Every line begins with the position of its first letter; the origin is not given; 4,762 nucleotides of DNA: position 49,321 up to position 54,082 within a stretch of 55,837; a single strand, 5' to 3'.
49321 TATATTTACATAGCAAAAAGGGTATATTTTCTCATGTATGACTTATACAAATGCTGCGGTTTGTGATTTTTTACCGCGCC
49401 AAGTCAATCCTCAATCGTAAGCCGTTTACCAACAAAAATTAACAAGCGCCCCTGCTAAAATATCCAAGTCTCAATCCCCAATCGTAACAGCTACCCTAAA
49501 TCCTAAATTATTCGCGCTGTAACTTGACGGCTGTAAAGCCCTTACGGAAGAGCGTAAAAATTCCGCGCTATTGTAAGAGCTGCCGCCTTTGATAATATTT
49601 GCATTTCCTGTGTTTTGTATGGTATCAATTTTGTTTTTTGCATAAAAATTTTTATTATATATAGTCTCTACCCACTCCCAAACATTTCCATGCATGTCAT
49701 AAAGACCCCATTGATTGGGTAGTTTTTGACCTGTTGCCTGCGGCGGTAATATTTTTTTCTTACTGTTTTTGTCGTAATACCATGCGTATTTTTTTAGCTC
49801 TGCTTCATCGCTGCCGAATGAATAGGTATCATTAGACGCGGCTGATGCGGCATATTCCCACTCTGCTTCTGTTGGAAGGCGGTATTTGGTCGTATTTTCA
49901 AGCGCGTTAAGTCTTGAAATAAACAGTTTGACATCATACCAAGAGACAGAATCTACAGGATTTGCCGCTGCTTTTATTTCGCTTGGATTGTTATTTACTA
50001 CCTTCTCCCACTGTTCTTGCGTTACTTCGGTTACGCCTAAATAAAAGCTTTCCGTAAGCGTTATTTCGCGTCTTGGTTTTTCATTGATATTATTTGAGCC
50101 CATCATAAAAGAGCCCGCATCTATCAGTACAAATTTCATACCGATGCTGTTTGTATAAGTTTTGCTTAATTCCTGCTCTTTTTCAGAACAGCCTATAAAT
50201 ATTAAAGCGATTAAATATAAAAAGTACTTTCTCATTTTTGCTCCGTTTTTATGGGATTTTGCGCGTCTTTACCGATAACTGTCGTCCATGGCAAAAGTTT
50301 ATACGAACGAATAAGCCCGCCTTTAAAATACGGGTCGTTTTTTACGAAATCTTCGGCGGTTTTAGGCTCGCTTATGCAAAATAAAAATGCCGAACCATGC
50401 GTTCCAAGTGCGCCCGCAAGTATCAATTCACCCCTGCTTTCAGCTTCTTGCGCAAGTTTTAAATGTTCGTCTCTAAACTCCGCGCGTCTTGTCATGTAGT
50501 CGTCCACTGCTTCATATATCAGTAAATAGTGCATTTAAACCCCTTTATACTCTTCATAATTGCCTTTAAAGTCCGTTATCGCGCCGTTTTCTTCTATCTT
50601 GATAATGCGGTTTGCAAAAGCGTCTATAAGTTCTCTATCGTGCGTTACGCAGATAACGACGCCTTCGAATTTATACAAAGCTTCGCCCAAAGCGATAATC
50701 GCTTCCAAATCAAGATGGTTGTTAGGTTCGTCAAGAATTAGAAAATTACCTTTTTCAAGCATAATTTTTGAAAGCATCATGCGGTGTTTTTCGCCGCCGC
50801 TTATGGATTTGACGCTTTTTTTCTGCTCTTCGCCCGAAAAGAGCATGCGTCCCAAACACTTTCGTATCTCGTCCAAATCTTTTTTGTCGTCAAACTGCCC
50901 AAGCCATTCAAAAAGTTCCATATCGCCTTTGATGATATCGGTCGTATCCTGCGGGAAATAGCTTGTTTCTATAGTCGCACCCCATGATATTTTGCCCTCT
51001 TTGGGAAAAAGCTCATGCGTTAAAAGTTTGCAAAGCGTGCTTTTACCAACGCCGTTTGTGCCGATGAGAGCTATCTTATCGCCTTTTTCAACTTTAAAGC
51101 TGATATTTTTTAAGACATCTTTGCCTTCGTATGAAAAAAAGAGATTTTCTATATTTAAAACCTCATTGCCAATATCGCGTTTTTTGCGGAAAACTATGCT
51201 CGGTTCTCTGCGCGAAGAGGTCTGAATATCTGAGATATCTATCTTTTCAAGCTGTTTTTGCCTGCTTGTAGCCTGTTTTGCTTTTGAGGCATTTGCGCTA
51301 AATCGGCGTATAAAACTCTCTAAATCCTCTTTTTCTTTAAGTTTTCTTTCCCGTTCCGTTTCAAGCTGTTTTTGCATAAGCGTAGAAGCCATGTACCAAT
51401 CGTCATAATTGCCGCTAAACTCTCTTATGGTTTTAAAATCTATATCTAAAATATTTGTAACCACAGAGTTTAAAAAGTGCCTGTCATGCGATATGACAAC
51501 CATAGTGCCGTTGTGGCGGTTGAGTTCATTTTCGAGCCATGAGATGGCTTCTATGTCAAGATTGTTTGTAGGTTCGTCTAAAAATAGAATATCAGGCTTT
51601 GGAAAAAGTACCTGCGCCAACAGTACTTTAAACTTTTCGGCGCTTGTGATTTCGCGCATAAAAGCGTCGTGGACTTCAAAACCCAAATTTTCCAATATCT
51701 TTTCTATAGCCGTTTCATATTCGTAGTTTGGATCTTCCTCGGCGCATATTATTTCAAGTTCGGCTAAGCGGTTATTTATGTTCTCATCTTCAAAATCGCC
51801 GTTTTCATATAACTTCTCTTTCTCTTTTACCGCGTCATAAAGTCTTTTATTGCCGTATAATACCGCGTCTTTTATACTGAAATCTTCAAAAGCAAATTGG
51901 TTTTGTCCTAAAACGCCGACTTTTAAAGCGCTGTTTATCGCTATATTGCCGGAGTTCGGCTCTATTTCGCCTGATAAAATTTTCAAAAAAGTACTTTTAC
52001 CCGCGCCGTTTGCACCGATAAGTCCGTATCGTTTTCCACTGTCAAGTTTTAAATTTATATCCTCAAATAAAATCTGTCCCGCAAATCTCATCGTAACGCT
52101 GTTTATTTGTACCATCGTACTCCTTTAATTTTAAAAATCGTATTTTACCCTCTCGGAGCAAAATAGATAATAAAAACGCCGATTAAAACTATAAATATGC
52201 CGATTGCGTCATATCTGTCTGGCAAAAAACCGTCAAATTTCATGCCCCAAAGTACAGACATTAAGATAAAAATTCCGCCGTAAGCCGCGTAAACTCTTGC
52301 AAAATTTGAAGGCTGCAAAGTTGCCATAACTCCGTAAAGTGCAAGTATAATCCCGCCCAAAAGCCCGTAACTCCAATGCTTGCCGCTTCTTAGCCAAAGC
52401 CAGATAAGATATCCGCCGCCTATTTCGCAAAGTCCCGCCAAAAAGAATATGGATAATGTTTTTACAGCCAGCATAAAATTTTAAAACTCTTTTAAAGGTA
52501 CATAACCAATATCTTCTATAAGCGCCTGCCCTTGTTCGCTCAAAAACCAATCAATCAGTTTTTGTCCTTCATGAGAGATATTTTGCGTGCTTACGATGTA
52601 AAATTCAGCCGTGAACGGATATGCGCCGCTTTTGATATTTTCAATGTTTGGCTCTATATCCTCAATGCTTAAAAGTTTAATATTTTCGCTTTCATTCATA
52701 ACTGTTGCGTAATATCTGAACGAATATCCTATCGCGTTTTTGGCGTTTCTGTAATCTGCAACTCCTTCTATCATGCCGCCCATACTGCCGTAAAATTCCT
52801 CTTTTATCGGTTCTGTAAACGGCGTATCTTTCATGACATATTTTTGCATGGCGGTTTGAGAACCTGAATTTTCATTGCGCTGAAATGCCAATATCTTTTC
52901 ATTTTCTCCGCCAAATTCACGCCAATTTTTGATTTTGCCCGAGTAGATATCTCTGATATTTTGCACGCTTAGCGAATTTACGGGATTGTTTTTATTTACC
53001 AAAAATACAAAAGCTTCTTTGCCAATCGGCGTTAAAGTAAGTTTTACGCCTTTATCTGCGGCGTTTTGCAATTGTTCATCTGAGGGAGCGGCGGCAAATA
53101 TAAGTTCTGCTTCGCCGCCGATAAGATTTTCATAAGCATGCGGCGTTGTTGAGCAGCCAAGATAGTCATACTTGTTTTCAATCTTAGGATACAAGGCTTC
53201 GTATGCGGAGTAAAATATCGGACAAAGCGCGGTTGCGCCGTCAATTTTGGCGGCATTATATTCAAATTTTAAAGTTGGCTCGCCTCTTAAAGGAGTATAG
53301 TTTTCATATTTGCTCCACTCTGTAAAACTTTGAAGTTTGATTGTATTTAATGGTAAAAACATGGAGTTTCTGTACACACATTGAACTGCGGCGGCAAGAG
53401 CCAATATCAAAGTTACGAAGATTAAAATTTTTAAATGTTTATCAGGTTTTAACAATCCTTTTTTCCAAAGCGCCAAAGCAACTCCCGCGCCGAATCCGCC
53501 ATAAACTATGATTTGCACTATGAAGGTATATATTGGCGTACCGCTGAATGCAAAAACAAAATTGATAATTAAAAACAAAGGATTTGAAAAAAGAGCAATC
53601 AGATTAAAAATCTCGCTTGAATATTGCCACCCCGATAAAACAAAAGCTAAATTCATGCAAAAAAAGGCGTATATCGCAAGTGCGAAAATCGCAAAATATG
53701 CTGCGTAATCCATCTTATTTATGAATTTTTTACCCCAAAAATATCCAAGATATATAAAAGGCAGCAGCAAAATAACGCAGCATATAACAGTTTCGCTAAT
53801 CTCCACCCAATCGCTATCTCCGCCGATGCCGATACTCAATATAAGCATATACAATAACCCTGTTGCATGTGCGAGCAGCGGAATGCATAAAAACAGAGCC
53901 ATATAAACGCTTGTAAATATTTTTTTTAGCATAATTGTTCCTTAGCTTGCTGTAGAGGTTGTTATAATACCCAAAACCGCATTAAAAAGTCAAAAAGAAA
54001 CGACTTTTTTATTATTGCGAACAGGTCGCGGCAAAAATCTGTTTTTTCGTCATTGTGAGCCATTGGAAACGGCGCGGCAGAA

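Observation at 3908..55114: About 90 copies of a 35-42 bp hairpin repeat whose central stem varies but stays complementary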

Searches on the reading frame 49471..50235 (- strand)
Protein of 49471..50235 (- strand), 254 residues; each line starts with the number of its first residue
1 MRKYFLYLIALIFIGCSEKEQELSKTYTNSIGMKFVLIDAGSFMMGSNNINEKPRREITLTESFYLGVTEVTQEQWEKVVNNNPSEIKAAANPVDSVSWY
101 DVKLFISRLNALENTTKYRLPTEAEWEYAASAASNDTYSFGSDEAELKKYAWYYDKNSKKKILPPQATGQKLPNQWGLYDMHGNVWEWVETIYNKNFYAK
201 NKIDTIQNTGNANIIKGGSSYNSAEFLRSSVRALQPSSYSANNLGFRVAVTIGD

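Call 17: search_protein_families(library=pfam, proteins=[window:49471-50235:-])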
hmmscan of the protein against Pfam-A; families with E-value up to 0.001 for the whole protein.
window:49471-50235:- (254 aa): 1 family
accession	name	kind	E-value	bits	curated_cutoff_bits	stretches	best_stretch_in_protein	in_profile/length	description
PF03781.23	FGE-sulfatase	-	1.2e-43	150.1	23.3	1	34-249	4-254/255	Sulfatase-modifying factor enzyme 1-like domain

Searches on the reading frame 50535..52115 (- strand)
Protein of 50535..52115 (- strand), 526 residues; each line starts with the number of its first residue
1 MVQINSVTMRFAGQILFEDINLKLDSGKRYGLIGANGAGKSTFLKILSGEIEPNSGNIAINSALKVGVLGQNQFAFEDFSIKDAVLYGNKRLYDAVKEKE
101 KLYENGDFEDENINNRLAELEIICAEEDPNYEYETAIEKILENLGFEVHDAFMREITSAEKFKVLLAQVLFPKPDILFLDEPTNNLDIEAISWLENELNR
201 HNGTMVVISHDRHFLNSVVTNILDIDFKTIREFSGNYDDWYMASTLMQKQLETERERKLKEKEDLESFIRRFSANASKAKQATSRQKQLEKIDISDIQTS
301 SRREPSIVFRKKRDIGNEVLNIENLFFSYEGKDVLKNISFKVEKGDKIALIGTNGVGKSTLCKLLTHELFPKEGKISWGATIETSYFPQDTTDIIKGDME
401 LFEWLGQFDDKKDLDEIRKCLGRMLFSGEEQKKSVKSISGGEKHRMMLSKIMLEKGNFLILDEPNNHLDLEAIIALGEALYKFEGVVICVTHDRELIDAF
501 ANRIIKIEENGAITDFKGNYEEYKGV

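Call 83: search_protein_families(library=pfam, proteins=[window:50535-52115:-], max_evalue=0.00001)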
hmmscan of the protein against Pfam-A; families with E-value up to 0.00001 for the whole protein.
window:50535-52115:- (526 aa): 7 families
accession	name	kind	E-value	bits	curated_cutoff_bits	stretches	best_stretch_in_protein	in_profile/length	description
PF00005.33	ABC_tran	-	1.6e-48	165.2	25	2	335-465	1-136/137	ABC transporter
PF12848.13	ABC_tran_Xtn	-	6.6e-21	74.6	25.9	1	223-307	1-83/85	ABC transporter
PF13304.12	AAA_21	-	1.4e-14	55.3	27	0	31-66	3-44/304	AAA domain, putative AbiEii toxin, Type IV TA system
PF03193.22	RsgA_GTPase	-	3.1e-08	34.1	30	0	319-377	81-138/174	RsgA GTPase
PF13555.12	AAA_29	-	2.1e-07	31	27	0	340-362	17-39/61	P-loop containing region of AAA domain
PF02463.25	SMC_N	-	2.4e-07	30.9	40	0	435-509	134-213/220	RecF/RecN/SMC N terminal domain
PF01926.29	MMR_HSR1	-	5.9e-07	30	21.9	0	347-400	1-42/113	50S ribosome-binding GTPase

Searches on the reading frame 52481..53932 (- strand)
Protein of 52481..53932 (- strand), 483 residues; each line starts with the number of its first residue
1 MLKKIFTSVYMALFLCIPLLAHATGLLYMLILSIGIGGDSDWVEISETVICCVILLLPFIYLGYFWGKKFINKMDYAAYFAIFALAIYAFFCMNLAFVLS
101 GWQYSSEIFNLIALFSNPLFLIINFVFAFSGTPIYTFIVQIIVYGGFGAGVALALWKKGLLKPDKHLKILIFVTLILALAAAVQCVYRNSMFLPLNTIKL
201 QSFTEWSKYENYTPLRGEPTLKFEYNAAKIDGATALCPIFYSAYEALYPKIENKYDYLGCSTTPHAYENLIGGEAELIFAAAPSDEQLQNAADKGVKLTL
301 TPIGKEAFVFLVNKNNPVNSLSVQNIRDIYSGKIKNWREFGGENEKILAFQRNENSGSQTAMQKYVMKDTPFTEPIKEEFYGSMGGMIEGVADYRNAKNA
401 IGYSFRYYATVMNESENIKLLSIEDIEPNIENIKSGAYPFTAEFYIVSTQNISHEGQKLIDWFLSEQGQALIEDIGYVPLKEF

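Call 17: search_protein_families(library=pfam, proteins=[window:52481-53932:-])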
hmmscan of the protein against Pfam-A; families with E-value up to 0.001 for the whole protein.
window:52481-53932:- (483 aa): 1 family
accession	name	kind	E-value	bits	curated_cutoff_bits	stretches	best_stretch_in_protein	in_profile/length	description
PF12849.12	PBP_like_2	-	7.9e-28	98.4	27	1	229-466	13-266/267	PBP superfamily domain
